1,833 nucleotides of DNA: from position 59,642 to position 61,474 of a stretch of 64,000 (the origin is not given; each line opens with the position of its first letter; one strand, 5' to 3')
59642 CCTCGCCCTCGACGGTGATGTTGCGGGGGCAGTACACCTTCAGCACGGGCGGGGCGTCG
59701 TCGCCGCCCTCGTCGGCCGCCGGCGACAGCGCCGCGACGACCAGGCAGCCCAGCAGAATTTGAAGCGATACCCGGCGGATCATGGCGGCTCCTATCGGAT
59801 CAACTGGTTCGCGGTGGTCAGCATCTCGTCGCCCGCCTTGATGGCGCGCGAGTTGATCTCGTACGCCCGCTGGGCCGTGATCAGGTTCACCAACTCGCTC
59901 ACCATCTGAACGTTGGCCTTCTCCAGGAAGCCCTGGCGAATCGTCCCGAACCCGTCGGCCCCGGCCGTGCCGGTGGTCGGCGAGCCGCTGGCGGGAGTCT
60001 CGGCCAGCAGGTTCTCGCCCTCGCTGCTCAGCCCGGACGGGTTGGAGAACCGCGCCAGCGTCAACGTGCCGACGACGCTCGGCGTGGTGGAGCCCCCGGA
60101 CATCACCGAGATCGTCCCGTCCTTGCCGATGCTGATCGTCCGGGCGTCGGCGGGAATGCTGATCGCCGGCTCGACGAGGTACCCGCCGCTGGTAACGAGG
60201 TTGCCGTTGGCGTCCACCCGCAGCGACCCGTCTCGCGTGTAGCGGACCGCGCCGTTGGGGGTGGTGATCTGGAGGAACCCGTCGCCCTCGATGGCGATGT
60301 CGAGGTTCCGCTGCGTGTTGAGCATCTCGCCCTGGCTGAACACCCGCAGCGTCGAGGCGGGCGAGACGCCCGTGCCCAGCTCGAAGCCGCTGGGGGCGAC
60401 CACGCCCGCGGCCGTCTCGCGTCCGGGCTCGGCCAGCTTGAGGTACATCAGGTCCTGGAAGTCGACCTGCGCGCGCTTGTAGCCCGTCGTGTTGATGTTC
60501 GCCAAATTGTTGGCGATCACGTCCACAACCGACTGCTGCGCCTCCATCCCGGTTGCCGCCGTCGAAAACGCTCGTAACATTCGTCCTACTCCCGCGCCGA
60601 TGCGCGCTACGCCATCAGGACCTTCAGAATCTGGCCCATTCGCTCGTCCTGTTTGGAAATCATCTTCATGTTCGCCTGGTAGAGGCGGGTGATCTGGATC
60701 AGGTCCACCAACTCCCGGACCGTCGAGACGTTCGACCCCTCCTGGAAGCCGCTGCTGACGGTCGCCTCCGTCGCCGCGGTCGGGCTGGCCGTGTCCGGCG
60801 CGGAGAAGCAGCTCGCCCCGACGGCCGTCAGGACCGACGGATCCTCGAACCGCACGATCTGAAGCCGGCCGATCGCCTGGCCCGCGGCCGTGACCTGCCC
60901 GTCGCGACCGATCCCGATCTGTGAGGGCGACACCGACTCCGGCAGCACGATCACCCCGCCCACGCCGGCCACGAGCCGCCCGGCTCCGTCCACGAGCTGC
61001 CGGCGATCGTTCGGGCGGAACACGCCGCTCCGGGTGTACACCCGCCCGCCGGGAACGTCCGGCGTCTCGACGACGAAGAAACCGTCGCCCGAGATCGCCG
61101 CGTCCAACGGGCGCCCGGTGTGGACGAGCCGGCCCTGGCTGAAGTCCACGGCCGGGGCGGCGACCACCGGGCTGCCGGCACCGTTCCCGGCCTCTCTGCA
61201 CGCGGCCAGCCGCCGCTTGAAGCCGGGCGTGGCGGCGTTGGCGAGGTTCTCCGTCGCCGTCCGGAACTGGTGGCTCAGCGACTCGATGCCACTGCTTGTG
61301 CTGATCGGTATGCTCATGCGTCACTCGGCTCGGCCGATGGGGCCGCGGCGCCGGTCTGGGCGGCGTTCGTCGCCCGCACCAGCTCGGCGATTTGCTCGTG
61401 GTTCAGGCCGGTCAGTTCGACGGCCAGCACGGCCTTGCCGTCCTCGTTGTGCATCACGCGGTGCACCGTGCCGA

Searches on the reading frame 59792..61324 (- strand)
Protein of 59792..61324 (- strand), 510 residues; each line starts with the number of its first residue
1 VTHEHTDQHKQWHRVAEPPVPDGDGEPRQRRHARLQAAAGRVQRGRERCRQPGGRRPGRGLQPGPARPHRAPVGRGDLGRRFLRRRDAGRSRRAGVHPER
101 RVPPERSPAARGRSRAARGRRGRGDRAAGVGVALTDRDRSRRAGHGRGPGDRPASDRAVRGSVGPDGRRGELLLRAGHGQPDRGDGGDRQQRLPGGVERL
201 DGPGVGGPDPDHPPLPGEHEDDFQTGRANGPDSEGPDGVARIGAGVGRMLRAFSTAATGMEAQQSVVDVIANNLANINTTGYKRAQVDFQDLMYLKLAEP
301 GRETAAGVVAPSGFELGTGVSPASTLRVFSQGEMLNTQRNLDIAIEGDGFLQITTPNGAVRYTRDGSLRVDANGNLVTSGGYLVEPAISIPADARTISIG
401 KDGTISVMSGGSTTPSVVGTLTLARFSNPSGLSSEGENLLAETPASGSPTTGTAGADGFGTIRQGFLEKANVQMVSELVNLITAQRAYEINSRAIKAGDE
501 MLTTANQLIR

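Call 40: search_protein_families(library=pfam, proteins=[window:59792-61324:-], max_evalue=0.001)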
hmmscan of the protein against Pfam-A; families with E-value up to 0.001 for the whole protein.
window:59792-61324:- (510 aa): 3 families
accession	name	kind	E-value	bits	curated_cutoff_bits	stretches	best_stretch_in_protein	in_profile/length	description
PF22692.1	LlgE_F_G_D1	-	2.4e-25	88.9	27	1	344-407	1-64/64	Flagellar hook protein FlgE/F/G D1 domain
PF06429.18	Flg_bbr_C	-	1.4e-19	69.7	23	1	463-508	1-46/46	Flagellar basal body rod FlgEFG protein C-terminal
PF00460.25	Flg_bb_rod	-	5.5e-11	42.6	20.7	1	255-283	3-31/31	Flagella basal body rod protein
